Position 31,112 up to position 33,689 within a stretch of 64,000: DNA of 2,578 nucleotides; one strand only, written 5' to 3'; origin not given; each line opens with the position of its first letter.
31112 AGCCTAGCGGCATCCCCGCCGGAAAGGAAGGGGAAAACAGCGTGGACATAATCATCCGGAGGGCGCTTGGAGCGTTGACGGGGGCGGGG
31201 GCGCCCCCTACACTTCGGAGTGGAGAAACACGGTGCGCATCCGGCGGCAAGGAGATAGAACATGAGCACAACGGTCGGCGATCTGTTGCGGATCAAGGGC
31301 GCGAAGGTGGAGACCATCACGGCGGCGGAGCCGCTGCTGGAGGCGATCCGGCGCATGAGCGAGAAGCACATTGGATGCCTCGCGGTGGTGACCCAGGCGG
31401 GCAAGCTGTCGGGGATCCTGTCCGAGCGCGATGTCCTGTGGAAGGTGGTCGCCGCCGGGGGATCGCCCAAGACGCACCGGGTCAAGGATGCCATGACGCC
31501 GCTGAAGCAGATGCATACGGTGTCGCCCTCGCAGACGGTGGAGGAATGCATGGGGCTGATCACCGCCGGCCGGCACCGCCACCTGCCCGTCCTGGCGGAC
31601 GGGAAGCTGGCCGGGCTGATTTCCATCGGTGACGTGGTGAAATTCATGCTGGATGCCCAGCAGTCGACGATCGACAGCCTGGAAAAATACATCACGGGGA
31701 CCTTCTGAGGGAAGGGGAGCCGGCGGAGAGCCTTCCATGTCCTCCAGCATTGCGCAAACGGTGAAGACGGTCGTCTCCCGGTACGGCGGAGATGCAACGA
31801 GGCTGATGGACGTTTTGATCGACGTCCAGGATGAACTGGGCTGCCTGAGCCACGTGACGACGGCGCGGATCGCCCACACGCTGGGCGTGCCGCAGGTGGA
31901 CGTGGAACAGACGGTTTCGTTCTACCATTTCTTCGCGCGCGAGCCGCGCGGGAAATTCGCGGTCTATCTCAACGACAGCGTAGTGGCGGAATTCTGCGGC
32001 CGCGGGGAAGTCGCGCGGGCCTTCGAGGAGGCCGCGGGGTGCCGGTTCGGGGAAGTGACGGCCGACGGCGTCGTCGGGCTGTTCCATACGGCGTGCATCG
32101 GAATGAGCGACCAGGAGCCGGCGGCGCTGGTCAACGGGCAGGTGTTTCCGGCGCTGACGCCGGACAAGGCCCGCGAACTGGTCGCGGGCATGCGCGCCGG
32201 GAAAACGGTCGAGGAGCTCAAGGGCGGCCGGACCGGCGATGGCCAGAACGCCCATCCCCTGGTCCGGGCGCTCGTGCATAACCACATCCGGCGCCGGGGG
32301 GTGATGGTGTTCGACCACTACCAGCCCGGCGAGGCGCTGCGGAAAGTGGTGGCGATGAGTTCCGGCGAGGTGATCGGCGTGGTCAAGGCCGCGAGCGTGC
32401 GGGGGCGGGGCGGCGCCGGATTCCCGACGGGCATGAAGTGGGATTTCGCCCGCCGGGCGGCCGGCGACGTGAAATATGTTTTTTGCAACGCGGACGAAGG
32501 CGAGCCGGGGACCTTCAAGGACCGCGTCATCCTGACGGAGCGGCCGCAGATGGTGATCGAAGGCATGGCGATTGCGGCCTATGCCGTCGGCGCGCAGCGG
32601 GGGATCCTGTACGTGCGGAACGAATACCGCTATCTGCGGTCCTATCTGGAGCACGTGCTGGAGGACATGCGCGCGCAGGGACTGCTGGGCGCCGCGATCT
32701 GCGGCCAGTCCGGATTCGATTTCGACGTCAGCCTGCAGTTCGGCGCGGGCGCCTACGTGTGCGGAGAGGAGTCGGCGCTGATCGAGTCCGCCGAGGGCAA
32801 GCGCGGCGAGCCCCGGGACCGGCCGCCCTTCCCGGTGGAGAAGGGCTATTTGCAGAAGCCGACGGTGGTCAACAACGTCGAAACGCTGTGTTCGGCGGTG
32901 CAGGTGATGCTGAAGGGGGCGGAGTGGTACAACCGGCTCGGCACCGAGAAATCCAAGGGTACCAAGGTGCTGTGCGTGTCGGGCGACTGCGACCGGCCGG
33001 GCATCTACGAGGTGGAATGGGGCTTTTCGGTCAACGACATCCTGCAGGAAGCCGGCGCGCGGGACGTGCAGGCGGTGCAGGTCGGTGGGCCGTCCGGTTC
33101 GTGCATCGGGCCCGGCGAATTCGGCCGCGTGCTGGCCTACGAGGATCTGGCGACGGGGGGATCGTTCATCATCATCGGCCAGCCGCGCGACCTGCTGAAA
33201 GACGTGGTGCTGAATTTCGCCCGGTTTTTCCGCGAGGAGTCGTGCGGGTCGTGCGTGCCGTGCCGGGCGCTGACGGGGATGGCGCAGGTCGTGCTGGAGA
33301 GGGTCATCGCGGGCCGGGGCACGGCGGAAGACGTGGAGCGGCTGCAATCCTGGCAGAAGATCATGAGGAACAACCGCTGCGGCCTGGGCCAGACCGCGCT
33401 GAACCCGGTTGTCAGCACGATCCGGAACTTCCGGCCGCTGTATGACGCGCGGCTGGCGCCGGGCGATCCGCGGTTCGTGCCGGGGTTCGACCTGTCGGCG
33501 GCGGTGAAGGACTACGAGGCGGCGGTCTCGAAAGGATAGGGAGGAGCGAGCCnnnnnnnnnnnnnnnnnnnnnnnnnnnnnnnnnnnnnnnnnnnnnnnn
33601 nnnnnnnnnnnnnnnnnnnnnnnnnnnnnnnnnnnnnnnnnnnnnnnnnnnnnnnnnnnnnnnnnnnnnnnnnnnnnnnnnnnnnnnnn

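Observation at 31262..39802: Near-identical CBS-domain genes as direct repeats, each heading a different hydrogenase operon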

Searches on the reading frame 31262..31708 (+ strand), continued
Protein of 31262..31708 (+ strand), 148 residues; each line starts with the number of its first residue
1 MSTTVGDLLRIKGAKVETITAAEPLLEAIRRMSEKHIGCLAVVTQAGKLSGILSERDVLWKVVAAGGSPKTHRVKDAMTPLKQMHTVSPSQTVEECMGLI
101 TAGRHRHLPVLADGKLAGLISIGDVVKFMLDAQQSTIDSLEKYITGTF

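Call 38: find_related_loci(query=A1, collection=metagenome_contigs, flank=8000)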
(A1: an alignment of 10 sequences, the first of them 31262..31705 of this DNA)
Query A1 (148 aa) in metagenome_contigs; peptide patterns used: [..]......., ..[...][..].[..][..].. (x = any residue, [..] = any of these).
242 stretches matched a pattern; 125 encode a relative of the query (tblastn E <= 1e-3); the best 80 are kept; 80 distinct loci.
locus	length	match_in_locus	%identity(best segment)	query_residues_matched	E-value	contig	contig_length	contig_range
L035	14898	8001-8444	90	1-148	1e-87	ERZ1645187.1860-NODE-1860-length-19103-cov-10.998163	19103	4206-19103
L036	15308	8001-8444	90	1-148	2e-86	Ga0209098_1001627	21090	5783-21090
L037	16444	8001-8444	90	1-148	2e-86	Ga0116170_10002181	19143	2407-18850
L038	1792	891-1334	89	1-148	3e-90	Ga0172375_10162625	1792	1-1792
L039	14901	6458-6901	85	1-148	8e-83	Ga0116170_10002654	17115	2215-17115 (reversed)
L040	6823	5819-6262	85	1-148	8e-83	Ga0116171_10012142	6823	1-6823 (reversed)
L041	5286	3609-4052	86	1-148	2e-82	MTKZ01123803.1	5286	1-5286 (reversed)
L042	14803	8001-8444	86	1-148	2e-82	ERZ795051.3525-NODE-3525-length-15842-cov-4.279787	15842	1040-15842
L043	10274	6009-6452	86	1-148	2e-82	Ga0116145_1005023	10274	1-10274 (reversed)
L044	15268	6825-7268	86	1-148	8e-82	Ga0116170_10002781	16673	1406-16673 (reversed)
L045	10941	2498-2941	86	1-148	8e-82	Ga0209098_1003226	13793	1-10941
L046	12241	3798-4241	83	1-148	4e-81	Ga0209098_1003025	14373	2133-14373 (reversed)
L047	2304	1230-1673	82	1-148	1e-80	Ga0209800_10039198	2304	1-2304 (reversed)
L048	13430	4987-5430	79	1-148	2e-76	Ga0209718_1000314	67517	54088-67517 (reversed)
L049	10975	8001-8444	80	1-148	2e-77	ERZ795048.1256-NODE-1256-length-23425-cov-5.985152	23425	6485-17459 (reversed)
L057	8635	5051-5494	70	1-148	7e-65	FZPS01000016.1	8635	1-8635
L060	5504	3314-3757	69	1-148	8e-64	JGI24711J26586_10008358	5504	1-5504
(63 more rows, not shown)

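Call 40: search_protein_families(library=pfam, proteins=[L022:10473-11669:-, L022:8687-9889:-, L022:10872-11870:+, L022:7898-8662:+, L022:11536-12420:-, L022:12429-12980:-], max_evalue=0.0001)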
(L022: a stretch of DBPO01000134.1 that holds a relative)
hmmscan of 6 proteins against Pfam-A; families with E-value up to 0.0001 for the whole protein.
L022:10473-11669:- (398 aa): 0 families

L022:8687-9889:- (400 aa): 1 family
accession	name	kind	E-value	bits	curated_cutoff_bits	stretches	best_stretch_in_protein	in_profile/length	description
PF02606.20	LpxK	-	8.4e-83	278.6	27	1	42-396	2-325/328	Tetraacyldisaccharide-1-P 4'-kinase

L022:10872-11870:+ (332 aa): 0 families

L022:7898-8662:+ (254 aa): 1 family
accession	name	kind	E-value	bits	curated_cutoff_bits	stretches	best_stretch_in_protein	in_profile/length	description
PF00497.25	SBP_bac_3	-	1.3e-24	86.9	26.4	1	29-246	1-130/132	Bacterial extracellular solute-binding proteins, family 3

L022:11536-12420:- (294 aa): 1 family
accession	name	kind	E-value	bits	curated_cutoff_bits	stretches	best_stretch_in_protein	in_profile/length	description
PF01522.26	Polysacc_deac_1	-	3.5e-18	66.2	23.1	1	85-249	7-123/124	Polysaccharide deacetylase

L022:12429-12980:- (183 aa): 1 family
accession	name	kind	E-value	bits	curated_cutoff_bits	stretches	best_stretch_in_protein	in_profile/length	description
PF00156.33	Pribosyltran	-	2.9e-28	98.6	26.3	1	18-163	13-157/158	Phosphoribosyl transferase domain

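Call 51: predict_structure(alignment_id=A2)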
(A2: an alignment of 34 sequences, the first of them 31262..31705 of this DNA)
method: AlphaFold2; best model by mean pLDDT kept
length: 148 residues; sequences in the alignment: 34
mean_pLDDT: 88.8   pTM: 0.75
mean pLDDT of the five models: 88.8, 88.6, 87.5, 84.8, 63.0
residues with pLDDT >= 90: 82; 70-90: 59; 50-70: 7; < 50: 0
segments of 3 or more residues with pLDDT < 50: none
pLDDT, mean of each block of 10 residues (from residue 1): 85 82 95 91 89 92 93 95 91 89 80 87 87 88 87
secondary structure, 60 per line:
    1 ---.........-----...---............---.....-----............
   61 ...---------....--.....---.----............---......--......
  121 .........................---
elements in order: H5-12 E18-20 H25-35 E39-43 E49-54 H55-63 H93-103 E107-112 E115-121 H122-145

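Call 54: fold_search(model_id=the predicted structure, library=pdb)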
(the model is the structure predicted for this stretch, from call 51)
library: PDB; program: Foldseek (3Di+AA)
matches with E <= 10: 616; with E <= 0.001: 441
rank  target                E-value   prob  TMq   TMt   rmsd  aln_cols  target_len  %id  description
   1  4fry_B                2.9e-15  1.00  0.81  0.87   1.5       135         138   45  The structure of a putative signal-transduction protein with CBS domains from Burkholderia ambifaria MC40-6 (released 2012-07-11)
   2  4fry_A                4.6e-14  1.00  0.80  0.87   1.6       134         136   45  The structure of a putative signal-transduction protein with CBS domains from Burkholderia ambifaria MC40-6 (released 2012-07-11)
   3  2rc3_A                5.2e-14  1.00  0.79  0.92   1.6       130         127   43  Crystal structure of CBS domain, NE2398 (released 2007-10-02)
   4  2rc3_C                1.3e-13  1.00  0.80  0.92   1.6       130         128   42  Crystal structure of CBS domain, NE2398 (released 2007-10-02)
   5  2rc3_B                2.0e-13  1.00  0.79  0.91   1.7       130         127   41  Crystal structure of CBS domain, NE2398 (released 2007-10-02)
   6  3fhm_C                3.4e-13  1.00  0.77  0.84   1.9       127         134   38  Crystal structure of the CBS-domain containing protein ATU1752 from Agrobacterium tumefaciens (released 2009-01-13)
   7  3fhm_A                4.8e-13  1.00  0.77  0.83   1.8       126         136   37  Crystal structure of the CBS-domain containing protein ATU1752 from Agrobacterium tumefaciens (released 2009-01-13)
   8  3fhm_D                7.6e-13  1.00  0.76  0.88   1.7       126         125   36  Crystal structure of the CBS-domain containing protein ATU1752 from Agrobacterium tumefaciens (released 2009-01-13)
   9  3fhm_B                9.3e-13  1.00  0.78  0.90   1.7       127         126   37  Crystal structure of the CBS-domain containing protein ATU1752 from Agrobacterium tumefaciens (released 2009-01-13)
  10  2ef7_A                2.0e-11  1.00  0.70  0.80   2.5       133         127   28  Crystal structure of ST2348, a hypothetical protein with CBS domains from Sulfolobus tokodaii strain7 (released 2007-08-21)
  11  5nvd                  5.2e-11  1.00  0.74  0.64   8.0       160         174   26  Crystal structure of hexameric CBS-CP12 protein from bloom-forming cyanobacteria at 2.5 A resolution in P6322 crystal fo (released 2018-05-30)
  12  9s52_B                5.6e-11  1.00  0.73  0.55   2.0       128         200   25  AcuB from Geobacillus stearothermophilus with AMP (released 2026-02-25)
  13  1y5h_B                5.6e-11  1.00  0.73  0.86   2.1       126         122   25  Crystal structure of truncated Se-Met Hypoxic Response Protein I (HRPI) (released 2005-11-15)
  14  1y5h_A                5.6e-11  1.00  0.72  0.85   2.2       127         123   25  Crystal structure of truncated Se-Met Hypoxic Response Protein I (HRPI) (released 2005-11-15)
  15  9s4y_A                5.6e-11  1.00  0.73  0.55   2.6       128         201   24  AcuB from Geobacillus stearothermophilus with Ap4A (released 2026-02-25)
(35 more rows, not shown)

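Call 71: search_protein_representatives(protein=window:31262-31705:+)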
Query: 148 residues. Proteins with E-value up to 0.001 (for the whole library): 19659; up to 1e-10: 3679; up to 1e-30: 27. The best 150 are listed.
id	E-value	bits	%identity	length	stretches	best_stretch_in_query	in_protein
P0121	7.3e-69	246.1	80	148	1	1-148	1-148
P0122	7.0e-64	230.0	30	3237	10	18-136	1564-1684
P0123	5.1e-58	211.0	29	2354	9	4-129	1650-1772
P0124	9.5e-58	210.1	31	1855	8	20-132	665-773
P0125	3.5e-54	198.6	32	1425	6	16-125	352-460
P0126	5.2e-42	159.2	32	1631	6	19-132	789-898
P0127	9.1e-42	158.4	27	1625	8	5-125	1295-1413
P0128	1.7e-40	154.3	30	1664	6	22-142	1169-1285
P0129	3.9e-38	146.6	29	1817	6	24-135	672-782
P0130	5.4e-38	146.2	30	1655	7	7-140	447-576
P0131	5.6e-37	142.9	39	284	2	5-129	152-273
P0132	2.7e-35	137.4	29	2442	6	47-126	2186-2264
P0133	5.6e-35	136.4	28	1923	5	17-132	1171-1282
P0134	5.6e-35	136.4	29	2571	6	26-130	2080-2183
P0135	2.2e-34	134.5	27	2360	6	11-123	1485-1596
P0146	6.7e-31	123.2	36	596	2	4-145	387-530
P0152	2.5e-29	118.1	37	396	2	19-146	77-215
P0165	3.2e-26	108.1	45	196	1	4-146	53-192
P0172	1.1e-25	106.4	34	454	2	15-128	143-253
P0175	1.3e-25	106.1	34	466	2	19-137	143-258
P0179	1.8e-25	105.6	48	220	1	4-148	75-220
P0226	2.2e-23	98.9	35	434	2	25-134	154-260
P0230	2.5e-23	98.7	38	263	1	3-148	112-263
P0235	3.6e-23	98.2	44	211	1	7-148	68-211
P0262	1.3e-22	96.3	44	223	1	22-148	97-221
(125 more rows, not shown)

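Call 72: search_protein_families(library=pfam, proteins=[P0146, P0230, P0179, P0235, P0152, P0262, P0172, P0175, P0226, P0165], max_evalue=0.0001)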
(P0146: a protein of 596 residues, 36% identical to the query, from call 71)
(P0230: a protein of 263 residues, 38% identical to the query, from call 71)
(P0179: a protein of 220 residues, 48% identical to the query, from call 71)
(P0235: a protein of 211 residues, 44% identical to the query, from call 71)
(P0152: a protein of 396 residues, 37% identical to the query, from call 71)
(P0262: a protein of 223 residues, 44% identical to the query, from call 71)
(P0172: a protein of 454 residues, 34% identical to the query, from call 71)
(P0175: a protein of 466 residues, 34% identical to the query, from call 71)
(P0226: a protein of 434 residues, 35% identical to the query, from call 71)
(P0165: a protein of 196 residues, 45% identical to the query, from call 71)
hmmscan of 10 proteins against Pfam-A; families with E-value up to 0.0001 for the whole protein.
P0146 (596 aa): 1 family
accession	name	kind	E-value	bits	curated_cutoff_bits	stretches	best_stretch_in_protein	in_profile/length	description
PF00571.33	CBS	-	1e-41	141.5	24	4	200-255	1-55/57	CBS domain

P0230 (263 aa): 1 family
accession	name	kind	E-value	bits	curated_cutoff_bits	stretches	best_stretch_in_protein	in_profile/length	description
PF00571.33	CBS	-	3.2e-25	88.6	24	2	188-245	1-56/57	CBS domain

P0179 (220 aa): 1 family
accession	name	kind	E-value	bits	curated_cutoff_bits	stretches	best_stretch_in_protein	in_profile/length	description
PF00571.33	CBS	-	5.1e-26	91.2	24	2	147-202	1-56/57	CBS domain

P0235 (211 aa): 1 family
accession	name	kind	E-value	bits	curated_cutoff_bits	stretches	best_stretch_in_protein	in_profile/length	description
PF00571.33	CBS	-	1.1e-27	96.6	24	2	136-193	1-56/57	CBS domain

P0152 (396 aa): 1 family
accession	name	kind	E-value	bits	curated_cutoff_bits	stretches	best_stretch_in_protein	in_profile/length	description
PF00571.33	CBS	-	1.8e-31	108.7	24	3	76-119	11-54/57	CBS domain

P0262 (223 aa): 1 family
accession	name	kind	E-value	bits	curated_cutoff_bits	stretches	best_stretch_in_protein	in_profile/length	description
PF00571.33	CBS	-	1.6e-28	99.2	24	2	149-201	1-54/57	CBS domain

P0172 (454 aa): 3 families
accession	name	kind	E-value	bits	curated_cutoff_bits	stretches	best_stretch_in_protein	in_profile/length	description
PF00571.33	CBS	-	2e-51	172.5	24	4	201-255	1-56/57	CBS domain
PF04509.17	CheC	-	1.9e-10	41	22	1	358-391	1-34/38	CheC-like family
PF13690.11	CheX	-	4.5e-09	36.7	27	1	316-381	3-64/94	Chemotaxis phosphatase CheX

P0175 (466 aa): 2 families
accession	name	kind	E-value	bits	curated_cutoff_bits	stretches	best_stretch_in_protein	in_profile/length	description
PF00571.33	CBS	-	8.9e-55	183.3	24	4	198-249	2-54/57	CBS domain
PF00990.26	GGDEF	-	1.5e-41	142.3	23.8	1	295-461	2-160/161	Diguanylate cyclase, GGDEF domain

P0226 (434 aa): 2 families
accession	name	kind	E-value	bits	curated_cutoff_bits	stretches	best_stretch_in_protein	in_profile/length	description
PF00571.33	CBS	-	2e-58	195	24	4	75-129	1-56/57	CBS domain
PF05763.18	DUF835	-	8.1e-30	103.8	33.1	1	290-424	3-136/136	Protein of unknown function (DUF835)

P0165 (196 aa): 1 family
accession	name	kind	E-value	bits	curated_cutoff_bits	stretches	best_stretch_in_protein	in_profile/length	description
PF00571.33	CBS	-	1.5e-28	99.3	24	2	122-176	1-56/57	CBS domain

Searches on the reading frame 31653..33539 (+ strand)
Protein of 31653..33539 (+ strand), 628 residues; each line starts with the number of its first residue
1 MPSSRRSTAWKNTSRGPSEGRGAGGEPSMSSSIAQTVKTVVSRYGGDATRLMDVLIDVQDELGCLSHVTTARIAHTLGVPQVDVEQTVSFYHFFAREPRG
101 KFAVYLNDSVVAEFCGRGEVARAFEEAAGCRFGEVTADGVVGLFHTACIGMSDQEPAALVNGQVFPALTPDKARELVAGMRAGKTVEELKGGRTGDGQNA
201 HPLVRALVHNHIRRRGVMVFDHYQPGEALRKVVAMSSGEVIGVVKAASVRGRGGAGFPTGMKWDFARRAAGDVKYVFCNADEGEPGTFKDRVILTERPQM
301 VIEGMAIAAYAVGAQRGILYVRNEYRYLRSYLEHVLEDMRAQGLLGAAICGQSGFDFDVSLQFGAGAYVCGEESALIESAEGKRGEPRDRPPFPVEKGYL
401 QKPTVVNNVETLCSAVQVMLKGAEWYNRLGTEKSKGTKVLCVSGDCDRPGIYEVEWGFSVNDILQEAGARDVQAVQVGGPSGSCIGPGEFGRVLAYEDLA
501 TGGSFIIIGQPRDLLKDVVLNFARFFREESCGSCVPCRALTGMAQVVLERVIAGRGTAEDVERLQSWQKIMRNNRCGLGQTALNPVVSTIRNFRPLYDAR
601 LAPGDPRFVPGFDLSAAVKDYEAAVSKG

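Call 5: search_protein_families(library=pfam, proteins=[window:31653-33539:+])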
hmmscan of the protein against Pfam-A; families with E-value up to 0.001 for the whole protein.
window:31653-33539:+ (628 aa): 3 families
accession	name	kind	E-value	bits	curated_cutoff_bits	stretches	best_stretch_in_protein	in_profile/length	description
PF01512.22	Complex1_51K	-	3.3e-44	150.9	31.2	1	244-414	1-147/150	Nuo51 FMN-binding domain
PF01257.25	2Fe-2S_thioredx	-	7.3e-31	107.4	24.8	1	38-180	2-144/145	Thioredoxin-like [2Fe-2S] ferredoxin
PF10589.14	NADH_4Fe-4S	-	7.4e-23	80.7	23.5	1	517-599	1-84/85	NADH-ubiquinone oxidoreductase-F iron-sulfur binding region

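Call 17: search_protein_families(library=ncbifam, proteins=[window:31737-33536:+], max_evalue=0.001)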
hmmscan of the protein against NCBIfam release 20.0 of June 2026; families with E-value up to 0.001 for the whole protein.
window:31737-33536:+ (600 aa): 15 families
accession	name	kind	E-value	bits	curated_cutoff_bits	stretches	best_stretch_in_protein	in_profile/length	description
TIGR01959.1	nuoF_fam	equivalog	2.8e-115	385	558.65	1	199-572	24-409/410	NADH-quinone oxidoreductase subunit NuoF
NF010120.0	PRK13596.1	equivalog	1.8e-92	310.1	389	1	201-573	32-417/433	NADH-quinone oxidoreductase subunit NuoF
NF008436.0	PRK11278.1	equivalog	4.9e-84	282.8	749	1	200-574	38-427/448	NADH-quinone oxidoreductase subunit NuoF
NF005722.0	PRK07539.1-2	equivalog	1.3e-24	87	141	1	2-150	6-154/157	NADH-quinone oxidoreductase subunit NuoE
NF005721.0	PRK07539.1-1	equivalog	2.8e-21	76.1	308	1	5-165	30-190/292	NADH-quinone oxidoreductase subunit NuoE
TIGR01958.1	nuoE_fam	subfamily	3.7e-21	75.8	142.4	1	10-151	3-146/148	NADH-quinone oxidoreductase subunit NuoE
NF004638.0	PRK05988.1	equivalog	2.1e-19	69.9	198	1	5-153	10-158/159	formate dehydrogenase subunit gamma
NF005747.0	PRK07571.1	equivalog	1e-17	64.4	224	1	7-153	23-169/173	bidirectional hydrogenase complex protein HoxE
NF005725.0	PRK07539.1-5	equivalog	4.1e-14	52.6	220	1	7-153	23-172/174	NADH-quinone oxidoreductase subunit NuoE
NF005723.0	PRK07539.1-3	equivalog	7.8e-14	51.8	226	1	6-151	7-155/158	NADH-quinone oxidoreductase subunit NuoE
TIGR04481.1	PR_assoc_PrdC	equivalog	3.2e-12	46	490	1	169-390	36-225/425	proline reductase-associated electron transfer protein PrdC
TIGR01945.1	rnfC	subfamily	1.1e-11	43.9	245.95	1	195-294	107-204/435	RnfABCDGE type electron transport complex subunit C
NF003454.1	PRK05035.1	equivalog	2.7e-10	39.4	345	1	198-452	112-332/556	electron transport complex subunit RsxC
NF005724.0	PRK07539.1-4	equivalog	7.3e-08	32.5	280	1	19-174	38-191/240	NADH-quinone oxidoreductase subunit NuoE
NF009040.0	PRK12373.1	equivalog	0.00016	21.5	514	1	17-172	33-188/400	NADH-quinone oxidoreductase subunit E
